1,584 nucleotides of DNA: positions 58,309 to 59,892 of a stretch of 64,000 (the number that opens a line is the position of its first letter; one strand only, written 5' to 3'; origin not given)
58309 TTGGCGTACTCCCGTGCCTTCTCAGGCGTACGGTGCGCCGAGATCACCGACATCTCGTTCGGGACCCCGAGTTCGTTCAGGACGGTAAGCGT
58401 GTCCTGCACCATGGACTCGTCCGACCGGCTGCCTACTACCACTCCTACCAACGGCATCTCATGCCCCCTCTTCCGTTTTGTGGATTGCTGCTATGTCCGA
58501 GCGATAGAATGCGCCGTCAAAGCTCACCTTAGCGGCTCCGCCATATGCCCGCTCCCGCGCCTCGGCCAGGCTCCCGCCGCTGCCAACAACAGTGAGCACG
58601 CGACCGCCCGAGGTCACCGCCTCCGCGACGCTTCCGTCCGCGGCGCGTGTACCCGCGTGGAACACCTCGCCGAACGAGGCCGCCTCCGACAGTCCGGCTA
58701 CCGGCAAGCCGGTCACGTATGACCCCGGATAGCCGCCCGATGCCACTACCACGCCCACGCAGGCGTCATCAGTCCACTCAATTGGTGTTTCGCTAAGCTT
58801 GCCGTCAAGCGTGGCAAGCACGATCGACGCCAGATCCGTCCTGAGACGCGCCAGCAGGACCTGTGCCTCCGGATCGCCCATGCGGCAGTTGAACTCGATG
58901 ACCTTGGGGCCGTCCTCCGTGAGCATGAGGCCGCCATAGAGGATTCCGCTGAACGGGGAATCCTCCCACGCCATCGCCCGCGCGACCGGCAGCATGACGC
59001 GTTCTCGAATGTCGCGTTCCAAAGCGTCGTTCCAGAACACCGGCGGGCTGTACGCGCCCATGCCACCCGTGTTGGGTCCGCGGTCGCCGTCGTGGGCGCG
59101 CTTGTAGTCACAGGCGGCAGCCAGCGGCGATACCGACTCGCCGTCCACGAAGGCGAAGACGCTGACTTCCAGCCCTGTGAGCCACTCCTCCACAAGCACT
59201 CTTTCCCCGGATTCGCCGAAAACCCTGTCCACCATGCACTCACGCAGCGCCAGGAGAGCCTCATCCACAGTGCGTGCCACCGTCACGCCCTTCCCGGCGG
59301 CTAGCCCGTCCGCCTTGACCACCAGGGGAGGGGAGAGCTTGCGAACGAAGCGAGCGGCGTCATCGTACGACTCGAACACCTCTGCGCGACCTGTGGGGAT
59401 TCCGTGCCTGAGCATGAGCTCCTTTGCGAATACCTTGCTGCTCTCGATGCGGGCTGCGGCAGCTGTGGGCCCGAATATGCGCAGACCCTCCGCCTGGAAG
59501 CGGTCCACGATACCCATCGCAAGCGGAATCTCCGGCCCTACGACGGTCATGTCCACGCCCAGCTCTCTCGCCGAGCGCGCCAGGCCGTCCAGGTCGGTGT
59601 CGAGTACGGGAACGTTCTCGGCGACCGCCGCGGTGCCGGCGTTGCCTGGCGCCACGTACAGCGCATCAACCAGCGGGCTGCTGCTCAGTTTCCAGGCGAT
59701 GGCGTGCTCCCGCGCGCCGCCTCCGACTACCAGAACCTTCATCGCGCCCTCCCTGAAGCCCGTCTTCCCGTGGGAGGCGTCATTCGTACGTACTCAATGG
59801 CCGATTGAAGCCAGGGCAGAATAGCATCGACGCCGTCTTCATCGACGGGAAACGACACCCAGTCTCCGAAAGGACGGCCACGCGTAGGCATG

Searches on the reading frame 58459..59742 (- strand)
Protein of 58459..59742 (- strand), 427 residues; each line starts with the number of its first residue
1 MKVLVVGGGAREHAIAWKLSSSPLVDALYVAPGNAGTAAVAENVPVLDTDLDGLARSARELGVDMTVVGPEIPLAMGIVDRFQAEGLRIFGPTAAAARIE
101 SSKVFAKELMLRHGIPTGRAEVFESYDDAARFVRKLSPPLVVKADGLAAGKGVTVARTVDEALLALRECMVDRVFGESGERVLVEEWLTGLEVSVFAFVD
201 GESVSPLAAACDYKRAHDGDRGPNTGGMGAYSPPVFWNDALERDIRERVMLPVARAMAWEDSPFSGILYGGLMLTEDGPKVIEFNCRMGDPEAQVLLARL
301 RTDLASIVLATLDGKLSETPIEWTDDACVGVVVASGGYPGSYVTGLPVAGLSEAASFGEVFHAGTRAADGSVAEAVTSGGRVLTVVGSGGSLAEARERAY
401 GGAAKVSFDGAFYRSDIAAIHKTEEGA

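Call 29: search_protein_families(library=pfam, proteins=[window:58459-59742:-])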
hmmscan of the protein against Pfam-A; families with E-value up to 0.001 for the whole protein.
window:58459-59742:- (427 aa): 7 families
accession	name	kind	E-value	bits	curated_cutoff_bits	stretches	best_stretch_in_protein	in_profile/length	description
PF01071.24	GARS_A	-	6.7e-72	241.9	27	1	101-293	1-194/194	Phosphoribosylglycinamide synthetase, ATP-grasp (A) domain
PF02844.21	GARS_N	-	4.3e-37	127.3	29.5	1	1-100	1-100/100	Phosphoribosylglycinamide synthetase, N domain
PF02843.22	GARS_C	-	3e-27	95.2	34.8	1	328-419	1-91/92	Phosphoribosylglycinamide synthetase, C domain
PF08442.15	ATP-grasp_2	-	0.00029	21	29.5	1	106-186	7-99/202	ATP-grasp domain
PF02222.28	ATP-grasp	-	0.00031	20.9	27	1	111-189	4-77/179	ATP-grasp domain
PF02786.22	CPSase_L_D2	-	0.00034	20.6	19.8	1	104-191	3-92/211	Carbamoyl-phosphate synthase L chain, ATP binding domain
PF08443.16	RimK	-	0.00049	20.2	21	0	103-163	4-66/188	RimK-like ATP-grasp domain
